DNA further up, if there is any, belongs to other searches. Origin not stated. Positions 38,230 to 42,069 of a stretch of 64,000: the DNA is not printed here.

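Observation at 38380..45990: NXR/pNar-like periplasmic type-II molybdoenzyme (alpha, beta, gamma, delta + membrane protein) with an Asp-containing FS0 motif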

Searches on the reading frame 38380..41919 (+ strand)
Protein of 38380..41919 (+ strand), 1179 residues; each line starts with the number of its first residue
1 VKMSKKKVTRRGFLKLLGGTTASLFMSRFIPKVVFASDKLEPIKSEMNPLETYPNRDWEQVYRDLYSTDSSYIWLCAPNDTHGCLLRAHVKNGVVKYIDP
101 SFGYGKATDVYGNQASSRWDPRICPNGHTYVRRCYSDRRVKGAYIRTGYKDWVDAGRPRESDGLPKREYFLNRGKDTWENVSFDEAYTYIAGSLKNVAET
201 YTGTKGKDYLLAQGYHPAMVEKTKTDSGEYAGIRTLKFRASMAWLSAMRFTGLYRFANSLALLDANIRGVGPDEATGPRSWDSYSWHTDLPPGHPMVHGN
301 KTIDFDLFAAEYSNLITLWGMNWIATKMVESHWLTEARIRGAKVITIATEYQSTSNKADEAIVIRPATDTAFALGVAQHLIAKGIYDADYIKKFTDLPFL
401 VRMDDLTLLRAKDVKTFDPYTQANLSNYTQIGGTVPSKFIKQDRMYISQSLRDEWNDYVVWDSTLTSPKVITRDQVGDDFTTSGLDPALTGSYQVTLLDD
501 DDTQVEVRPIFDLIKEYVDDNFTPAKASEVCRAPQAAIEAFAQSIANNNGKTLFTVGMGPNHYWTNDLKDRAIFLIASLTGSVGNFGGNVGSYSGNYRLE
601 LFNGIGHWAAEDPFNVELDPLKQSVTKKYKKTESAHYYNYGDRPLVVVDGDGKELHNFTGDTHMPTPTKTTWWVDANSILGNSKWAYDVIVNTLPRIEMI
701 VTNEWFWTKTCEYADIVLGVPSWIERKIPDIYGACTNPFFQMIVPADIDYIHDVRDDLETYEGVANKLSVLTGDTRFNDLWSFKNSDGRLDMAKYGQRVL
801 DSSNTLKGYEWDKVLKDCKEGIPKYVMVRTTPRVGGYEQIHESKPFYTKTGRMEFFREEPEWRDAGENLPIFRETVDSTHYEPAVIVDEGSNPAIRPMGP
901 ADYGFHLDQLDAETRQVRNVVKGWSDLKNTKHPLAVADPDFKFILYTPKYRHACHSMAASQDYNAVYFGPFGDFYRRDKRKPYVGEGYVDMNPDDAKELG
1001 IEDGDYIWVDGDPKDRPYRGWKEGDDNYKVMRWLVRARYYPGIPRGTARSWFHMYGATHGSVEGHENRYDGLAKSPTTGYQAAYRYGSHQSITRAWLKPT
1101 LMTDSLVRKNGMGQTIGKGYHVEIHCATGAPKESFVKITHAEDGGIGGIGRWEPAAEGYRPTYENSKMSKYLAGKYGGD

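Call 3: search_protein_families(library=pfam, proteins=[window:38380-41919:+], max_evalue=0.01)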
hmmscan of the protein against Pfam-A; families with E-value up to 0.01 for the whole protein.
window:38380-41919:+ (1179 aa): 2 families
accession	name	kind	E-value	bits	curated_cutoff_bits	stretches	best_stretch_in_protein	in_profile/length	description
PF00384.28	Molybdopterin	-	5.5e-17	62.3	24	1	310-748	105-338/353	Molybdopterin oxidoreductase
PF01568.27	Molydop_binding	-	3.1e-05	24.4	26.8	1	984-1010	26-53/110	Molydopterin dinucleotide binding domain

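Call 4: search_protein_families(library=ncbifam, proteins=[window:38380-41919:+], max_evalue=0.01)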
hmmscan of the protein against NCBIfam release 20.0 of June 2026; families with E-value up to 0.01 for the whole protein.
window:38380-41919:+ (1179 aa): 22 families
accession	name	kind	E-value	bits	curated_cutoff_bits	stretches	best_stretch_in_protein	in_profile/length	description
TIGR03479.1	DMSO_red_II_alp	subfamily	1.7e-79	268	984.75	2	280-877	192-776/913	molybdopterin-dependent oxidoreductase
NF042978.1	EthbenzDh_ebdA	equivalog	1.3e-38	132.4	2000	3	313-415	247-349/977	ethylbenzene dehydrogenase subunit alpha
TIGR01580.1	narG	equivalog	2.7e-37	127.9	1084.15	4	283-405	216-344/1235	nitrate reductase subunit alpha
TIGR01591.1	Fdh-alpha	equivalog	8e-28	96.9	666.25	2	311-395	154-238/672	formate dehydrogenase subunit alpha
TIGR00509.1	bisC_fam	subfamily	8e-24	83.9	1017.55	2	524-770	280-512/772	molybdopterin guanine dinucleotide-containing S/N-oxide reductase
TIGR02166.1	dmsA_ynfE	subfamily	1.3e-23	83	777.7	2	523-770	332-559/794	DMSO/selenate family reductase complex A subunit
NF012032.0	PRK15488.1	equivalog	2.7e-21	75.3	694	2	320-395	204-281/759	thiosulfate reductase PhsA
NF041513.1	formate_DH_Act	exception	3.7e-17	61.4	1400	1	312-595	212-474/1067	formate dehydrogenase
TIGR01553.1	formate-DH-alph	equivalog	5.7e-16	57.5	814.2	1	311-403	220-312/1009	formate dehydrogenase-N subunit alpha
NF041885.1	selenate_YnfE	exception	1.3e-15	56.3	1675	2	522-719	338-515/805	selenate/tellurate reductase subunit YnfE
NF011566.1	PRK14990.1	exception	2.1e-15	55.8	1600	2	523-601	352-429/814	dimethylsulfoxide reductase subunit A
NF011682.0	PRK15102.1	equivalog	6.9e-14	50.9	909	2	522-768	331-568/829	trimethylamine-N-oxide reductase TorA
NF041884.1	selenate_YnfF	exception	7.6e-14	50.6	1650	2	523-718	332-507/798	selenate/tellurate reductase subunit YnfF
TIGR02164.1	torA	equivalog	7.9e-12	44.1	1465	1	523-768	328-564/824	trimethylamine-N-oxide reductase TorA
NF047855.1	AssmNtatRedNasC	equivalog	9.1e-08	30.8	1100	1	312-396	180-264/708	assimilatory nitrate reductase catalytic subunit NasC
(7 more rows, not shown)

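Call 5: search_solved_structures(query=window:38380-41919:+, max_evalue=0.00001, show_alignments=3)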
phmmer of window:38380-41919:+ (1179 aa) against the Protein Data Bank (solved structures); distinct sequences matched with E-value up to 0.00001: 23.
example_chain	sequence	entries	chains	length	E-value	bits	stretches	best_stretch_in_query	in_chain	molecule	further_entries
7b04_B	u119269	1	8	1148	3.6e-258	862.9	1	7-1175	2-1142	Nitrite oxidoreductase subunit A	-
4ydd_A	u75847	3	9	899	5.7e-40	140.2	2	483-881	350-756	DMSO reductase family type II enzyme, molybdopterin subunit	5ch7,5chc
5e7o_A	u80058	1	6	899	1.3e-39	138.9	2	483-881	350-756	DMSO reductase family type II enzyme, molybdopterin subunit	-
3ir5_A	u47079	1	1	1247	2.6e-33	118.1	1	282-405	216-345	Respiratory nitrate reductase 1 alpha chain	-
3ir6_A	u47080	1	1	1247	4.9e-32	113.9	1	282-405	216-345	Respiratory nitrate reductase 1 alpha chain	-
3ir7_A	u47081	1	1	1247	6.7e-32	113.4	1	282-405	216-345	Respiratory nitrate reductase 1 alpha chain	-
3egw_A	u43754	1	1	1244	7.5e-32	113.3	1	282-405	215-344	Respiratory nitrate reductase 1 alpha chain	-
1q16_A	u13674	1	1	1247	9.9e-32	112.9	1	282-405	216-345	Respiratory nitrate reductase 1 alpha chain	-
1r27_A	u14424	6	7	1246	2.4e-31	111.6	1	282-405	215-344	Respiratory nitrate reductase 1 alpha chain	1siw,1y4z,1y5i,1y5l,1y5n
2ivf_A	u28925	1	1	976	5.4e-30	107.1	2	314-415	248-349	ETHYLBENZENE DEHYDROGENASE ALPHA-SUBUNIT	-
1kqf_A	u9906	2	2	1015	5.8e-11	44.1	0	312-404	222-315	FORMATE DEHYDROGENASE, NITRATE-INDUCIBLE, MAJOR SUBUNIT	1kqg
7l5i_A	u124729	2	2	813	1.8e-10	42.5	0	308-396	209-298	Trimethylamine-N-oxide reductase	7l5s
4dmr_A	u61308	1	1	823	2.5e-10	42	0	649-770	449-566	DMSO REDUCTASE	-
1e60_A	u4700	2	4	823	2.8e-10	41.8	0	649-770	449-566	Dimethyl sulfoxide/trimethylamine N-oxide reductase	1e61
1dmr_A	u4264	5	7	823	2.8e-10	41.8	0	649-770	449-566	DMSO REDUCTASE | Dimethyl sulfoxide/trimethylamine N-oxide reductase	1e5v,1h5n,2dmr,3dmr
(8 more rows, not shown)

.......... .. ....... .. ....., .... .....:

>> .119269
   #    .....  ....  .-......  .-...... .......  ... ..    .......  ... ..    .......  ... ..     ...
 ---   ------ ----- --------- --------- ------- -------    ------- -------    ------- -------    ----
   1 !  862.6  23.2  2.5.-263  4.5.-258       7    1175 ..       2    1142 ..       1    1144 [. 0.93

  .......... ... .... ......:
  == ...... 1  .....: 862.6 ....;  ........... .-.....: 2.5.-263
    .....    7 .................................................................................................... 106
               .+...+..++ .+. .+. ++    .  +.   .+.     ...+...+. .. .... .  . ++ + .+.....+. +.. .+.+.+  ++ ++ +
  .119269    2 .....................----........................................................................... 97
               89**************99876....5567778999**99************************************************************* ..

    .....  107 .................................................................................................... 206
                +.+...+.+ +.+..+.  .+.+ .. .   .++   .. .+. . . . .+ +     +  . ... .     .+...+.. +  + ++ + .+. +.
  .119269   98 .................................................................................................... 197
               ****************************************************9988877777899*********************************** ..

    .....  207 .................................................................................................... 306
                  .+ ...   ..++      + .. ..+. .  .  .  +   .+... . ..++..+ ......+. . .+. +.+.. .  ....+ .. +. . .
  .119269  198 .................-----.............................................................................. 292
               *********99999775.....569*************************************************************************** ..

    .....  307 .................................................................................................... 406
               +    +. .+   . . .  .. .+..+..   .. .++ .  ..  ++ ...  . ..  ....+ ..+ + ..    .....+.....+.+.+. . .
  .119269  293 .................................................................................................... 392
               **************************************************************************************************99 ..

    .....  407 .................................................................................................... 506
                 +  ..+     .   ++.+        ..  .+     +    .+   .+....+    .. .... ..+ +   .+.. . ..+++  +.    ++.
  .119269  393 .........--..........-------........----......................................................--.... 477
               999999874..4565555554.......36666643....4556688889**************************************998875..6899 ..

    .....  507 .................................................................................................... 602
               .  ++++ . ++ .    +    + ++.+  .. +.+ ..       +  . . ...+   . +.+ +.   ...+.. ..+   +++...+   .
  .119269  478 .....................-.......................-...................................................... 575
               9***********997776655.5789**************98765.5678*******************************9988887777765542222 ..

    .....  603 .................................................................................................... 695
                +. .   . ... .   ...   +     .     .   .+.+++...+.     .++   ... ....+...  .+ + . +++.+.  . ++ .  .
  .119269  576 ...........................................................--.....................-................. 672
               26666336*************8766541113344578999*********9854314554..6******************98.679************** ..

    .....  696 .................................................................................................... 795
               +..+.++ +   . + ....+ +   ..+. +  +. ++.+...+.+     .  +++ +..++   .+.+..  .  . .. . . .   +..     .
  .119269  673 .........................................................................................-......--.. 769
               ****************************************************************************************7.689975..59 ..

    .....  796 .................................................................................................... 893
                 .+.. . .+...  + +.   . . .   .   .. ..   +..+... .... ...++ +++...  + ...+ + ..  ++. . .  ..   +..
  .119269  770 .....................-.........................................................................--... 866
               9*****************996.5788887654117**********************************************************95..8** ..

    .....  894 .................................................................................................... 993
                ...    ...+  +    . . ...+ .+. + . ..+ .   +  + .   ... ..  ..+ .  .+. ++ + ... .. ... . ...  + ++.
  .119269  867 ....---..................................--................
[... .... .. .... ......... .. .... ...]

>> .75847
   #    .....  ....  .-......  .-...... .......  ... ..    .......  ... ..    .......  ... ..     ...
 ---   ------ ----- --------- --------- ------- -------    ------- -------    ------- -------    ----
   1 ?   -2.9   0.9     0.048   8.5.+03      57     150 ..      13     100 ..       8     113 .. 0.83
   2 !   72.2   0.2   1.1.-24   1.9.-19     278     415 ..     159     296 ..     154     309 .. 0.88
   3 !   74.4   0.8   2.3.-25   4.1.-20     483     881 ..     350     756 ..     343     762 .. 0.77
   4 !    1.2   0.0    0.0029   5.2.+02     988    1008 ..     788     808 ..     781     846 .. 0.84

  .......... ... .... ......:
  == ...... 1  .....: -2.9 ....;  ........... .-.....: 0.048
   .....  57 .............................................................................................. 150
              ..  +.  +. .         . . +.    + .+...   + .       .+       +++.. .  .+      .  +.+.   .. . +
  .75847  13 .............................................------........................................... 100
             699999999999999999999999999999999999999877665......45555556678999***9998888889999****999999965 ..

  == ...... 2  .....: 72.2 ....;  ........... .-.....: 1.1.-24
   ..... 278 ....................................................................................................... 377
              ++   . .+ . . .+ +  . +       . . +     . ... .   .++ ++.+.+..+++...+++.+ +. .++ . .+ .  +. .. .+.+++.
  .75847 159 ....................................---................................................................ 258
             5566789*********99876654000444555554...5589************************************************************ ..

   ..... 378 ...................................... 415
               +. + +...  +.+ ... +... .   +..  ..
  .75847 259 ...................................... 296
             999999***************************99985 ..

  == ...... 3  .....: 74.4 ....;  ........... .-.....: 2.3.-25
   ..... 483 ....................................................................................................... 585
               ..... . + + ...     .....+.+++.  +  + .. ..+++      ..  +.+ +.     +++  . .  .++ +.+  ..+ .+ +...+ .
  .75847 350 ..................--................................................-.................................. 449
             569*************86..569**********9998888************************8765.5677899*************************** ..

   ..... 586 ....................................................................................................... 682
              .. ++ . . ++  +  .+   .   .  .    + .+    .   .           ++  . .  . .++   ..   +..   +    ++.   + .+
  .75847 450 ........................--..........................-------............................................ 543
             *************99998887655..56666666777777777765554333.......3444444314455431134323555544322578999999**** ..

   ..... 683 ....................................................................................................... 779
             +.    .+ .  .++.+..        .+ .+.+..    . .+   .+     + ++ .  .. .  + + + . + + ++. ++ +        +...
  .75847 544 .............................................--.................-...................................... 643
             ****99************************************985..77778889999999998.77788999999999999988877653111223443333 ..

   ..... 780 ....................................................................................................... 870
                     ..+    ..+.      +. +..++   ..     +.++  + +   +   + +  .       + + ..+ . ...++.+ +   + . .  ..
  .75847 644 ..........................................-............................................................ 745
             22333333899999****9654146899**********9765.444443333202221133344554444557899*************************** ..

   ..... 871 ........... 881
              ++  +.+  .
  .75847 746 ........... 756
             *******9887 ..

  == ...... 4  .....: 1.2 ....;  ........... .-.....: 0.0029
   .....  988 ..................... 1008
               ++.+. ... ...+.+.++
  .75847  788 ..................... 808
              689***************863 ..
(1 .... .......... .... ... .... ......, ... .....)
